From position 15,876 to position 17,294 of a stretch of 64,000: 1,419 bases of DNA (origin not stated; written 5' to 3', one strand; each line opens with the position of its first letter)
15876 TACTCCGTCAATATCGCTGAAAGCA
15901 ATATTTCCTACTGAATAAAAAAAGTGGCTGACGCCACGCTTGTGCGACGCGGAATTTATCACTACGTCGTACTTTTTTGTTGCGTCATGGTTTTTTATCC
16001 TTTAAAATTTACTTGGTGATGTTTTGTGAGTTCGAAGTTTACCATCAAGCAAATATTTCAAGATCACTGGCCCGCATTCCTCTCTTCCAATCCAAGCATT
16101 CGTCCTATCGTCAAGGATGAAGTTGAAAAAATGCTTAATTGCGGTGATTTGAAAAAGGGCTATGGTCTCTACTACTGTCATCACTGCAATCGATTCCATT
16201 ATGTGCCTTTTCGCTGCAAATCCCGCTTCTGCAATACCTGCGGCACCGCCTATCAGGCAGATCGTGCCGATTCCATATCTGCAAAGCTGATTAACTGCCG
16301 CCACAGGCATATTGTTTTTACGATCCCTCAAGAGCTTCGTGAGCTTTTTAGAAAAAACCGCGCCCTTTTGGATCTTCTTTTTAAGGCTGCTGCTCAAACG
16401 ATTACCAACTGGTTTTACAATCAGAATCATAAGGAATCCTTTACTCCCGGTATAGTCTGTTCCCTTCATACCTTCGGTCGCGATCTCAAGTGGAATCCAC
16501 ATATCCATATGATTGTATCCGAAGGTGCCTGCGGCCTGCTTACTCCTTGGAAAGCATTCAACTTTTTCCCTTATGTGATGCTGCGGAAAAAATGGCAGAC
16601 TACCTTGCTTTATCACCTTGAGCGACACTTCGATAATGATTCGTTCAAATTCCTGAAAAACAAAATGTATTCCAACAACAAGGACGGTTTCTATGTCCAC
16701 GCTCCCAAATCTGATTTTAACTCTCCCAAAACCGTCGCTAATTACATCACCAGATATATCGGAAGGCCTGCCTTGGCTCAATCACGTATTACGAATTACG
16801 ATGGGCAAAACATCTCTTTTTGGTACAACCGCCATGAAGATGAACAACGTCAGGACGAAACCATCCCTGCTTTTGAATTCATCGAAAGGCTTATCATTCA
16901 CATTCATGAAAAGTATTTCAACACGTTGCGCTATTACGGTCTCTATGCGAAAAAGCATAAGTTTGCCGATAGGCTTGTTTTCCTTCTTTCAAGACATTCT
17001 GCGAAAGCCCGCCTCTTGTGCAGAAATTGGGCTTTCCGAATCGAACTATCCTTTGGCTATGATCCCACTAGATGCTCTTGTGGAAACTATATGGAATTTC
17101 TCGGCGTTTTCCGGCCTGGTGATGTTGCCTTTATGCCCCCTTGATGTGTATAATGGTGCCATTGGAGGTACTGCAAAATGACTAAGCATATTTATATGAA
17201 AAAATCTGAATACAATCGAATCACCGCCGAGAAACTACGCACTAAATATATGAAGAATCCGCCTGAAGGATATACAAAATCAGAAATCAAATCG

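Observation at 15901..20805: Near-perfect head-to-tail triplication of an IS91-family rolling-circle element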

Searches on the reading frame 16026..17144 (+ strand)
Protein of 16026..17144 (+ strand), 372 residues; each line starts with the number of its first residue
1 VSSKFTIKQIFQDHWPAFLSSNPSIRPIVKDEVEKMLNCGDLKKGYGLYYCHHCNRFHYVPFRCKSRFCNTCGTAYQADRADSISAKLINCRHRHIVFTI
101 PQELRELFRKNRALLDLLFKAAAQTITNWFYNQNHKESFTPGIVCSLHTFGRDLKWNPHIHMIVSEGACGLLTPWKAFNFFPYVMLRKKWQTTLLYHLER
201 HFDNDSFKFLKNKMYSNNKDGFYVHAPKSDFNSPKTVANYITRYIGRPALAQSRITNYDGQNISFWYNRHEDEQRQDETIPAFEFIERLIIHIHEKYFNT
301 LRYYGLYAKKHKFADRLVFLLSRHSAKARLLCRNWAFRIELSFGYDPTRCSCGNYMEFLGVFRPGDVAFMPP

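Call 5: search_protein_families(library=pfam, proteins=[window:16026-17144:+], max_evalue=0.1)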
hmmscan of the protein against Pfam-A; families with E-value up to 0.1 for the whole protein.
window:16026-17144:+ (372 aa): 2 families
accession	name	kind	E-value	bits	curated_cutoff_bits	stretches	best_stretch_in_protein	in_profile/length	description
PF04986.18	Y2_Tnp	-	1.1e-35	123.7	20.9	1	142-310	1-179/183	Putative transposase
PF14319.11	Zn_Tnp_IS91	-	5.9e-24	84.3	26.3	1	10-100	1-90/90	Transposase zinc-binding domain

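Call 9: search_protein_families(library=ncbifam, proteins=[window:16026-17144:+], max_evalue=0.1)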
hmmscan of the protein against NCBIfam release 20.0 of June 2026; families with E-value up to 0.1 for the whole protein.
window:16026-17144:+ (372 aa): 2 families
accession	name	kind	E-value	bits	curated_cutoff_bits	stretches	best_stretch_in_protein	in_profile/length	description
NF033538.2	transpos_IS91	equivalog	1.8e-89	300.3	125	1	6-352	1-352/356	IS91 family transposase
NF052416.1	ISCR_clade_Ia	exception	1.1e-16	60.5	925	1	10-167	39-204/509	ISCR element clade Ia family transposase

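Call 11: find_encoding_contigs(protein=window:16026-17144:+, flank=6000, max_places=10)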
Protein window:16026-17144:+ (372 aa): no gene with exactly this product is on record in the collection.

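Call 12: find_homologous_proteins(query=window:16026-17144:+, max_evalue=1e-20)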
Query window:16026-17144:+ (372 aa): 2461 proteins with E <= 1e-20 among 3506 candidates; the best 120 are listed.
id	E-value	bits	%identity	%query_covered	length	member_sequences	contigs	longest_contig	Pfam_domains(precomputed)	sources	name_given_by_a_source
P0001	1.0e-233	794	88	100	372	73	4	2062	PF14319.12,PF04986.19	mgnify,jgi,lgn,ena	mgnify:FL=1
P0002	2.3e-218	743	82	100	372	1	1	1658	PF14319.12,PF04986.19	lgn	-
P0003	2.1e-199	681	75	100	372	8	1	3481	PF14319.12,PF04986.19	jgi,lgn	-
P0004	5.1e-194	663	74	100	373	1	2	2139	PF14319.12,PF04986.19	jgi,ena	-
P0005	2.2e-187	641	72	100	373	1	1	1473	PF14319.12,PF04986.19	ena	-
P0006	3.1e-186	637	70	100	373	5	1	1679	PF14319.12,PF04986.19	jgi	-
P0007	5.0e-176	604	68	100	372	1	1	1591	PF14319.12,PF04986.19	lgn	-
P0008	3.7e-173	594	72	91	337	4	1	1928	PF14319.12,PF04986.19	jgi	jgi:hypothetical protein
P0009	6.2e-173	594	64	99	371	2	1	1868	PF14319.12,PF04986.19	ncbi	-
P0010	4.4e-170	584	67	100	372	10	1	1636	PF14319.12,PF04986.19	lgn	-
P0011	4.5e-169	581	64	100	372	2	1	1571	PF14319.12,PF04986.19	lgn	-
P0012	9.2e-168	576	64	100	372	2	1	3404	PF14319.12,PF04986.19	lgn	-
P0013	2.2e-167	575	64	100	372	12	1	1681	PF14319.12,PF04986.19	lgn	-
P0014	1.2e-166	573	65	100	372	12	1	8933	PF14319.12,PF04986.19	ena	-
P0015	2.0e-166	572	64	100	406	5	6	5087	PF14319.12,PF04986.19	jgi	jgi:hypothetical protein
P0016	4.4e-166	571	65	100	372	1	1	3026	PF14319.12,PF04986.19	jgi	jgi:hypothetical protein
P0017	1.0e-163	563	63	100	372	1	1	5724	PF14319.12,PF04986.19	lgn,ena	-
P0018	1.1e-163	563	62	100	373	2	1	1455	PF14319.12,PF04986.19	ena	-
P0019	2.0e-163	562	64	100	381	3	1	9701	PF14319.12,PF04986.19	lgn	-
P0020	4.7e-163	561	60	100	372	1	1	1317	PF14319.12,PF04986.19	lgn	-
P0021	4.6e-162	558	61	100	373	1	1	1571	PF14319.12,PF04986.19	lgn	-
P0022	9.2e-155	534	60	100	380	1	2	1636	PF14319.12,PF04986.19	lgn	-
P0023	2.5e-154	532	62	98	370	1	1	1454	PF14319.12,PF04986.19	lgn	-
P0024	2.9e-153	529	61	98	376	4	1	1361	PF14319.12,PF04986.19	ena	-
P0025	5.6e-152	525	60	98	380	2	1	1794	PF14319.12,PF04986.19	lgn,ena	-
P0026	9.8e-152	524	60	100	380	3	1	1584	PF14319.12,PF04986.19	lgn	-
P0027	1.9e-151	523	59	100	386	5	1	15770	PF14319.12,PF04986.19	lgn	-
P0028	1.8e-150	520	58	100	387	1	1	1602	PF14319.12,PF04986.19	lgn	-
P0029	3.0e-150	519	59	98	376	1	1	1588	PF14319.12,PF04986.19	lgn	-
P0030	8.4e-150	517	59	99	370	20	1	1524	PF14319.12,PF04986.19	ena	-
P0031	4.4e-149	515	59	99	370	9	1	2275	PF14319.12,PF04986.19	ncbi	-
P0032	5.0e-149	515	59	100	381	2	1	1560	PF14319.12,PF04986.19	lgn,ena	-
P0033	7.6e-149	514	58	100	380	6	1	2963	PF14319.12,PF04986.19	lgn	-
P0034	1.1e-148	514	58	100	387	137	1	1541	PF14319.12,PF04986.19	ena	-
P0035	1.9e-148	513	59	96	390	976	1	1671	PF14319.12,PF04986.19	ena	-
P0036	2.3e-148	513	57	100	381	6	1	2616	PF14319.12,PF04986.19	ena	-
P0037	2.5e-148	513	60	97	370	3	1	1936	PF14319.12,PF04986.19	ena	-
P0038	2.6e-147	509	58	100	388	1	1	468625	PF14319.12,PF04986.19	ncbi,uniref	ncbi:IS91 family transposase [Hominibacterium faecale]|uniref:IS91 family transposase n=1 Tax=Homini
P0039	3.7e-147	509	58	100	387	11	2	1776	PF14319.12,PF04986.19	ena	-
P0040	4.6e-147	508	59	99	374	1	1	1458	PF14319.12,PF04986.19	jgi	-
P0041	1.0e-146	507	57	100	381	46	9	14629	PF14319.12,PF04986.19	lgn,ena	-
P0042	2.0e-146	506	60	99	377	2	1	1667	PF14319.12,PF04986.19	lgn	-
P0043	5.0e-146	505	59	98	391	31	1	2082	PF14319.12,PF04986.19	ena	-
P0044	5.3e-146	505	58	100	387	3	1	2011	PF14319.12,PF04986.19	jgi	-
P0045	5.4e-146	505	57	100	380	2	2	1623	PF14319.12,PF04986.19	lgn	-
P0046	7.0e-146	504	58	100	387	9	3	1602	PF14319.12,PF04986.19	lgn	-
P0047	1.1e-145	504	57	100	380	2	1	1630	PF14319.12,PF04986.19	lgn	-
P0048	1.8e-145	503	58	96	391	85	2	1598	PF14319.12,PF04986.19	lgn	-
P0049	5.1e-145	502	57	100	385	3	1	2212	PF14319.12,PF04986.19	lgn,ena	-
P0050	6.6e-145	501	58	98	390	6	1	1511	PF14319.12,PF04986.19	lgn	-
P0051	6.9e-145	501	57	100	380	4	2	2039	PF14319.12,PF04986.19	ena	-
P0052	8.1e-145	501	57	100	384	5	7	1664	PF14319.12,PF04986.19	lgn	-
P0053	1.1e-144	501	58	100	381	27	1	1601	PF14319.12,PF04986.19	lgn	-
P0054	2.0e-144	500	57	100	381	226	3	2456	PF14319.12,PF04986.19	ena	-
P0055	2.4e-144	499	59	96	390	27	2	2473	PF14319.12,PF04986.19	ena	-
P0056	2.9e-144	499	59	99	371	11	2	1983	PF14319.12,PF04986.19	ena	-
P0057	3.7e-144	499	59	98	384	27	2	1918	PF14319.12,PF04986.19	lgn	-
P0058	4.6e-144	498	58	100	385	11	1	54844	PF14319.12,PF04986.19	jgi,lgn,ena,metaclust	metaclust:\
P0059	5.3e-144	498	61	96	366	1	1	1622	PF14319.12,PF04986.19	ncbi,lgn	-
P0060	7.7e-144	498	58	100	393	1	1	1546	PF14319.12,PF04986.19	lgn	-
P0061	2.0e-143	496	57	100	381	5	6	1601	PF14319.12,PF04986.19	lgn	-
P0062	2.9e-143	496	58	99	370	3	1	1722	PF14319.12,PF04986.19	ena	-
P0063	3.4e-143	496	56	100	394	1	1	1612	PF14319.12,PF04986.19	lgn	-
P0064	4.6e-143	495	61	96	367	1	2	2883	PF14319.12,PF04986.19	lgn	-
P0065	5.6e-143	495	58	97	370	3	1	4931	PF14319.12,PF04986.19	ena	-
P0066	6.2e-143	495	56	100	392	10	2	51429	PF14319.12,PF04986.19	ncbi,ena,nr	ncbi:MAG: transposase [Firmicutes bacterium]|nr:transposase [Bacillota bacterium]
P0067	8.6e-143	494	57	100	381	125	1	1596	PF14319.12,PF04986.19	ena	-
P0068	2.3e-142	493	56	99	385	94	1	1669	PF14319.12,PF04986.19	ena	-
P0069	2.3e-142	493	58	100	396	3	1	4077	PF14319.12,PF04986.19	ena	-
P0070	2.3e-142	493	57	100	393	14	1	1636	PF14319.12,PF04986.19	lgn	-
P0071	3.0e-142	493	59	96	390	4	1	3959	PF14319.12,PF04986.19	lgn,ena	-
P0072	3.5e-142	492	57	97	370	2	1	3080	PF14319.12,PF04986.19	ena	-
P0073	1.3e-141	490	57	99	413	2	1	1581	PF14319.12,PF04986.19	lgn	-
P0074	1.7e-141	490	57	100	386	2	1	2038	PF14319.12,PF04986.19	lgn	-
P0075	2.5e-141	489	57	96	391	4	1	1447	PF14319.12,PF04986.19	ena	-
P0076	2.7e-141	489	57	100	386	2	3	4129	PF14319.12,PF04986.19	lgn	-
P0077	4.9e-141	489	58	98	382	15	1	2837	PF14319.12,PF04986.19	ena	-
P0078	6.4e-141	488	57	96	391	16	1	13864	PF14319.12,PF04986.19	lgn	-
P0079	7.4e-141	488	56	99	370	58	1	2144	PF14319.12,PF04986.19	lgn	-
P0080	9.9e-141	488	56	99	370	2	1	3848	PF14319.12,PF04986.19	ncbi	-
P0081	1.2e-140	487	56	98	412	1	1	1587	PF14319.12,PF04986.19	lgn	-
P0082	1.3e-140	487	58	99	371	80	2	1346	PF14319.12,PF04986.19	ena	-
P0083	2.2e-140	486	57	100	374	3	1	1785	PF14319.12,PF04986.19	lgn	-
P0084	2.5e-140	486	57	95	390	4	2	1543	PF14319.12,PF04986.19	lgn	-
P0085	3.0e-140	486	56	96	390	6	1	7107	PF14319.12,PF04986.19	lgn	-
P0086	8.2e-140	484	58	99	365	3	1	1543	PF14319.12,PF04986.19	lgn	-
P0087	1.4e-139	484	57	100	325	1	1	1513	PF14319.12,PF04986.19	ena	-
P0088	1.5e-139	484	56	100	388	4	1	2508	PF14319.12,PF04986.19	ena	-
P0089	3.6e-139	482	57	97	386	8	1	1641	PF14319.12,PF04986.19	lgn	-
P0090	3.9e-139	482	55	100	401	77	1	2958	PF14319.12,PF04986.19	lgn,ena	-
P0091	8.6e-139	481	58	94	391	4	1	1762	PF14319.12,PF04986.19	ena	-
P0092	2.4e-138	480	56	100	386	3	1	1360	PF14319.12,PF04986.19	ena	-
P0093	4.7e-138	479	56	99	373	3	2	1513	PF14319.12,PF04986.19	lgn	-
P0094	7.7e-138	478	55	100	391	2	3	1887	PF14319.12,PF04986.19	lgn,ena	-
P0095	1.7e-137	477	55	99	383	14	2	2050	PF14319.12,PF04986.19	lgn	-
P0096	4.3e-137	476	55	99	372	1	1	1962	PF14319.12,PF04986.19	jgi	jgi:hypothetical protein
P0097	5.8e-137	475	56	96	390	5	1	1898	PF14319.12,PF04986.19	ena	-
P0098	8.6e-137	475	56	100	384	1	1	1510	PF14319.12,PF04986.19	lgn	-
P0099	1.3e-136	474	55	100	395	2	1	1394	PF14319.12,PF04986.19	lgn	-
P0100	3.1e-136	473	57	94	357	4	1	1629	PF14319.12,PF04986.19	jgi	jgi:hypothetical protein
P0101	1.3e-135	471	60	92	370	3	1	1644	PF14319.12,PF04986.19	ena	-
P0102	2.6e-135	470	55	100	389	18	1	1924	PF14319.12,PF04986.19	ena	-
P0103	4.8e-135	469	55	99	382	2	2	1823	PF14319.12,PF04986.19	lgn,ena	-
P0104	5.9e-135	468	58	96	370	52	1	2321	PF14319.12,PF04986.19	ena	-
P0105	9.5e-135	468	54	98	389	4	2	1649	PF14319.12,PF04986.19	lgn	-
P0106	2.8e-134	466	58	96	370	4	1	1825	PF14319.12,PF04986.19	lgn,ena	-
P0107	6.8e-134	465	55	98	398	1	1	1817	PF14319.12,PF04986.19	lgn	-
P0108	1.6e-133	464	53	97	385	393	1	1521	PF14319.12,PF04986.19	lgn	-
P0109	2.5e-133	463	56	96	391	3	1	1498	PF14319.12,PF04986.19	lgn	-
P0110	3.1e-133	463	56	97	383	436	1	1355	PF14319.12,PF04986.19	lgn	-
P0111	1.0e-132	461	53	99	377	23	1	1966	PF14319.12,PF04986.19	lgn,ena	-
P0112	1.1e-132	461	54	97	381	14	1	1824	PF14319.12,PF04986.19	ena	-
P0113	1.7e-132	460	54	97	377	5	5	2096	PF14319.12,PF04986.19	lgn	-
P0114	3.3e-132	459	55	97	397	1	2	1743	PF14319.12,PF04986.19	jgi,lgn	-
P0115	3.6e-132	459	53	98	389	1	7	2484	PF14319.12,PF04986.19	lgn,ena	-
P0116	4.3e-132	459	54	99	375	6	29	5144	PF14319.12,PF04986.19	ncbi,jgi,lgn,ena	jgi:hypothetical protein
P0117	5.1e-132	459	54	99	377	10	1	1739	PF14319.12,PF04986.19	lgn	-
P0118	5.1e-132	459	53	100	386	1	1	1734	PF14319.12,PF04986.19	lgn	-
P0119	5.7e-132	459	55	98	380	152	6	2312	PF14319.12,PF04986.19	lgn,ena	-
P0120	5.7e-132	459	55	98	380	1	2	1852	PF14319.12,PF04986.19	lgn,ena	-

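Call 13: find_encoding_contigs(protein=P0001, flank=6000, max_places=10)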
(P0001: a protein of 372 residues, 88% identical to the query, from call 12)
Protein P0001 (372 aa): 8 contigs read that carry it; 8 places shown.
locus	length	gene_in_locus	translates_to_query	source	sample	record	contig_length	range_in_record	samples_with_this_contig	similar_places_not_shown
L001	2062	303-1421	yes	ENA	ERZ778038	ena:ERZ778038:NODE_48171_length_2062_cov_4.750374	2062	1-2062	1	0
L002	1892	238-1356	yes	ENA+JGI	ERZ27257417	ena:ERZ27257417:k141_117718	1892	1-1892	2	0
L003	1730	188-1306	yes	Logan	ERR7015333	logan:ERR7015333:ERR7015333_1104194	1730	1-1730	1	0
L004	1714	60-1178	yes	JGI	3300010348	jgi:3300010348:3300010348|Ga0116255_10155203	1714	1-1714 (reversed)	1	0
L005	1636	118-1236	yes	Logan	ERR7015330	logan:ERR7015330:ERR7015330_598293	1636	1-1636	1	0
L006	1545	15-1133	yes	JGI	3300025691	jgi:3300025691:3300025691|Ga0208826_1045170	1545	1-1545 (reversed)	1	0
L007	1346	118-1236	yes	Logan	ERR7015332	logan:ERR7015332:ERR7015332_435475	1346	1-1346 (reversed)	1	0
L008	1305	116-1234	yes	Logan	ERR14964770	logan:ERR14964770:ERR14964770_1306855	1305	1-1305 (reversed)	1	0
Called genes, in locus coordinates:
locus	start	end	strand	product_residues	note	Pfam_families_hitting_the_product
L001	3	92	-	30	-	?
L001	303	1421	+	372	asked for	PF14319:Zn_Tnp_IS91, PF04986:Y2_Tnp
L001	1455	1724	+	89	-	-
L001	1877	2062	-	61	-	?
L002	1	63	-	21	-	?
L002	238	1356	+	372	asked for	PF14319:Zn_Tnp_IS91, PF04986:Y2_Tnp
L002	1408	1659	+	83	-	-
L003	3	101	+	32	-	?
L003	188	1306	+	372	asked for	PF14319:Zn_Tnp_IS91, PF04986:Y2_Tnp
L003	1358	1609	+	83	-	-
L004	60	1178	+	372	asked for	PF14319:Zn_Tnp_IS91, PF04986:Y2_Tnp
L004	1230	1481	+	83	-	-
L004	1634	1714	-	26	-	?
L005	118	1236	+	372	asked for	PF14319:Zn_Tnp_IS91, PF04986:Y2_Tnp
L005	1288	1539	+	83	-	-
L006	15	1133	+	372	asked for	PF14319:Zn_Tnp_IS91, PF04986:Y2_Tnp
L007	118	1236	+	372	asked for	PF14319:Zn_Tnp_IS91, PF04986:Y2_Tnp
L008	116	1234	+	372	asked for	PF14319:Zn_Tnp_IS91, PF04986:Y2_Tnp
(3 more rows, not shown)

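Call 14: find_encoding_contigs(protein=P0003, flank=6000, max_places=6)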
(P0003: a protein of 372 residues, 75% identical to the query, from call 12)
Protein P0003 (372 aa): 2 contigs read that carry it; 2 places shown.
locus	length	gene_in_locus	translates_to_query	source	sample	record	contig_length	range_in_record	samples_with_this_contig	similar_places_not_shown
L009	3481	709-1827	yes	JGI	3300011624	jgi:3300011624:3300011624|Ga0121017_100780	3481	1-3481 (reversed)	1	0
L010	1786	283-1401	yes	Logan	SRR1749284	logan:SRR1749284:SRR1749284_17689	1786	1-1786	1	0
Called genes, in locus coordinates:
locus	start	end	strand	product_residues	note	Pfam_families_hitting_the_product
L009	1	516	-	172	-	?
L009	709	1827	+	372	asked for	PF14319:Zn_Tnp_IS91, PF04986:Y2_Tnp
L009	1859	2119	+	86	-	-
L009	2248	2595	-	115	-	PF10719:ComFB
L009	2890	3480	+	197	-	?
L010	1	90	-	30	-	?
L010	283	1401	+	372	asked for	PF14319:Zn_Tnp_IS91, PF04986:Y2_Tnp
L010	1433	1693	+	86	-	-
